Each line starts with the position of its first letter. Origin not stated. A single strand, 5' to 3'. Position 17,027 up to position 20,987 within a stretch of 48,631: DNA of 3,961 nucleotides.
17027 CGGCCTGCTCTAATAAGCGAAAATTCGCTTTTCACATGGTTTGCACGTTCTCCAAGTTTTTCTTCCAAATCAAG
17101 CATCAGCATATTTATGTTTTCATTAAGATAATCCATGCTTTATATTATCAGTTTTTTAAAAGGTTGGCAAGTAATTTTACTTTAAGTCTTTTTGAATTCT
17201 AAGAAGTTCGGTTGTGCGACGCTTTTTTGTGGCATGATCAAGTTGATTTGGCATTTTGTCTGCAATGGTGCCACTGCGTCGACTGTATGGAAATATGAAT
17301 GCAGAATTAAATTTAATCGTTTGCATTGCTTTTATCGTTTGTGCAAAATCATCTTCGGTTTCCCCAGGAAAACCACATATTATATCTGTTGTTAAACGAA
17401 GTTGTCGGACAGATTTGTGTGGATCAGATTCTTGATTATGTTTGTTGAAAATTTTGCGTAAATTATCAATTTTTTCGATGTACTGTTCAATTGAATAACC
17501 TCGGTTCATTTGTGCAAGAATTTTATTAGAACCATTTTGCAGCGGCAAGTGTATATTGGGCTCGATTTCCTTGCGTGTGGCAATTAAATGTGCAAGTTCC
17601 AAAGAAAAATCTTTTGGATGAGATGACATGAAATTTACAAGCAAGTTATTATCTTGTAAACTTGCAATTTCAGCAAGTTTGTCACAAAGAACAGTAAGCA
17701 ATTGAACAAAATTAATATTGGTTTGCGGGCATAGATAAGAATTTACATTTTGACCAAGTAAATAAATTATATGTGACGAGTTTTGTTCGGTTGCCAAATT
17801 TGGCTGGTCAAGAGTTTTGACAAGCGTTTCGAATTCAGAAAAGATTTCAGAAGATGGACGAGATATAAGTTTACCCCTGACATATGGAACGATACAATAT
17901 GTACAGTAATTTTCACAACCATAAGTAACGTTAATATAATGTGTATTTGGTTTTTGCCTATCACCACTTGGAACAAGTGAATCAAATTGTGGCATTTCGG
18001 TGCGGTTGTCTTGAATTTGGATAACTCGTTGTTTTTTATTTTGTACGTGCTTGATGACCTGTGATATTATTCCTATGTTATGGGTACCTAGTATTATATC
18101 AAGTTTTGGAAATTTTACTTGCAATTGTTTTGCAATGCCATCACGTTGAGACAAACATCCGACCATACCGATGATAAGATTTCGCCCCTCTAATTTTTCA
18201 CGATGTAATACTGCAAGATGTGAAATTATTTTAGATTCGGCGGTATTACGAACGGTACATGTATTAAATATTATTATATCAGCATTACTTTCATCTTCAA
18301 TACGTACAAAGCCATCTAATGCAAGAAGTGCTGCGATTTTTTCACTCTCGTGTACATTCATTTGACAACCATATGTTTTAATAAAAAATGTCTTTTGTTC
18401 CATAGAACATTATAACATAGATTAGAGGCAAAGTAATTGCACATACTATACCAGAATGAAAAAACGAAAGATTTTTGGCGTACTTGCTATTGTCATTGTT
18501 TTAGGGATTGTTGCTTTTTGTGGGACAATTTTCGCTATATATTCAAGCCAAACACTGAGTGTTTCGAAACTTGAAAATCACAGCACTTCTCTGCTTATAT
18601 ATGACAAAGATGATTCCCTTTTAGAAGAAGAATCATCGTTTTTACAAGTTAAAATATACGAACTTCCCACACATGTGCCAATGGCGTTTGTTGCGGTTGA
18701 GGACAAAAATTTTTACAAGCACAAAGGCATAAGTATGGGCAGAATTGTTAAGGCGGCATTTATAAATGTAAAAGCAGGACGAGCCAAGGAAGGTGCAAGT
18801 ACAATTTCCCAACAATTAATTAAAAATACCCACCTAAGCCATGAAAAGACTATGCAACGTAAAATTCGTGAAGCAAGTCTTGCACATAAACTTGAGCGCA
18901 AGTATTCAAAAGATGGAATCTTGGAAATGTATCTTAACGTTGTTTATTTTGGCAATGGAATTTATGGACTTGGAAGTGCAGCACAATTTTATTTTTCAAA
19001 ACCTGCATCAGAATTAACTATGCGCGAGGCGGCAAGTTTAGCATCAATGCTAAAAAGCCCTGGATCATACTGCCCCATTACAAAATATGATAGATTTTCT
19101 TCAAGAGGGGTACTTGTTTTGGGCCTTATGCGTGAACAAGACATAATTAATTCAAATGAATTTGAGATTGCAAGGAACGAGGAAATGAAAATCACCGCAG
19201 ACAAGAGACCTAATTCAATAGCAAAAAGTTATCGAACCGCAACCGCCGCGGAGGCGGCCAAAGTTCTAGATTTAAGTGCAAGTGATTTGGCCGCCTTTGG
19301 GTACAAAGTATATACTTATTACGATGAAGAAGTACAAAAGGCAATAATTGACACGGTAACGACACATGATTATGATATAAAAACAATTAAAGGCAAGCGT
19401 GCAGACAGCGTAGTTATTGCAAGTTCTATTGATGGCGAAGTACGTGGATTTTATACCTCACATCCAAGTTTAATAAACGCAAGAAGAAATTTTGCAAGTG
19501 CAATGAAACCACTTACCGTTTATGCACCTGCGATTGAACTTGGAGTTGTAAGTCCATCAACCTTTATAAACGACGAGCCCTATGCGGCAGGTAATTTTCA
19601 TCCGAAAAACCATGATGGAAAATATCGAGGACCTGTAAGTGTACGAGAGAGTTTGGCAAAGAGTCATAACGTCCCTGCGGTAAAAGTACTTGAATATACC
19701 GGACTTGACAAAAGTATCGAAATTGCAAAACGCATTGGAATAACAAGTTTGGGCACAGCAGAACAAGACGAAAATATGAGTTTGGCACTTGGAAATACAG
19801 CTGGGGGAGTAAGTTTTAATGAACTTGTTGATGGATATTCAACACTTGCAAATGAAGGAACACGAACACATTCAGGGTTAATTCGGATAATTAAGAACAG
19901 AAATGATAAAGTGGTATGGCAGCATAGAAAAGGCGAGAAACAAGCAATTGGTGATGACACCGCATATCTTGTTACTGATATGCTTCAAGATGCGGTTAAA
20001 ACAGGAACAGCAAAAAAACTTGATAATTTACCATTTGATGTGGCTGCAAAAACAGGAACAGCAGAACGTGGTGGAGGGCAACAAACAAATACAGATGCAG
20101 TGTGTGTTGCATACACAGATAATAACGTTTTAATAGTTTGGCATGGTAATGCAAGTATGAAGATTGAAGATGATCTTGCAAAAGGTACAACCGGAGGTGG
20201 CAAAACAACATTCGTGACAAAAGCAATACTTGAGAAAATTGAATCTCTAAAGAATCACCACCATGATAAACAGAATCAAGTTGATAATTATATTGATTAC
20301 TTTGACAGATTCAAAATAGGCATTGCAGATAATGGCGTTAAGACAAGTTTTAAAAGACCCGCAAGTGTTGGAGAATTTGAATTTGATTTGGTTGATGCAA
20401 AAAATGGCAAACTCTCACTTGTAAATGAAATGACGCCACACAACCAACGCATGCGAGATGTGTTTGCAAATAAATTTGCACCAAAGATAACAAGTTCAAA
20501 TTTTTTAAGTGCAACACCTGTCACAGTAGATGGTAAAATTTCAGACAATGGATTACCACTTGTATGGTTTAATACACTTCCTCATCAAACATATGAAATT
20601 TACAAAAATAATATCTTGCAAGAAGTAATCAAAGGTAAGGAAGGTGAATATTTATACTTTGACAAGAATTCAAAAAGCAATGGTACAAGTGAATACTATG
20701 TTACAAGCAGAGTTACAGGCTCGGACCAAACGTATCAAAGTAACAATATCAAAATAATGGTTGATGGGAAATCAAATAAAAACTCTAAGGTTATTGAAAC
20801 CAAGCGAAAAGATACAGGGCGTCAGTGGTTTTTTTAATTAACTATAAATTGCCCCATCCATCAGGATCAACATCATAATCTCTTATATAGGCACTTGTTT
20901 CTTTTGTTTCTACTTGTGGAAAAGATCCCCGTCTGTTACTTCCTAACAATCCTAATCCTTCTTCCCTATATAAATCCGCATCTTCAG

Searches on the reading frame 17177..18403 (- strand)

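Call 85: search_protein_families(library=pfam, max_evalue=0.00001, proteins=[window:17177-18403:-])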
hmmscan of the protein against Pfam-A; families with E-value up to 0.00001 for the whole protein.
window:17177-18403:- (408 aa): 2 families
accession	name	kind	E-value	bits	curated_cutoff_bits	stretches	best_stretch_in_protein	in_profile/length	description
PF00919.26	UPF0004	-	1.6e-26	92.6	27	1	6-106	2-98/98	Uncharacterized protein family UPF0004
PF04055.27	Radical_SAM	-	2.9e-14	54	29.5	1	157-358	1-164/166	Radical SAM superfamily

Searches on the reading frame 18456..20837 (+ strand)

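Call 85: search_protein_families(library=pfam, max_evalue=0.00001, proteins=[window:18456-20837:+])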
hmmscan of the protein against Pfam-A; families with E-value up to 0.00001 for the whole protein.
window:18456-20837:+ (793 aa): 2 families
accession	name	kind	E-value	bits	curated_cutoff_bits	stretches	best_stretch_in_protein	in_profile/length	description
PF00912.28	Transgly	-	3.8e-59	199.5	27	1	60-225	12-177/178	Transglycosylase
PF00905.27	Transpeptidase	-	1.1e-25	90.9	22.1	1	340-564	36-277/299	Penicillin binding protein transpeptidase domain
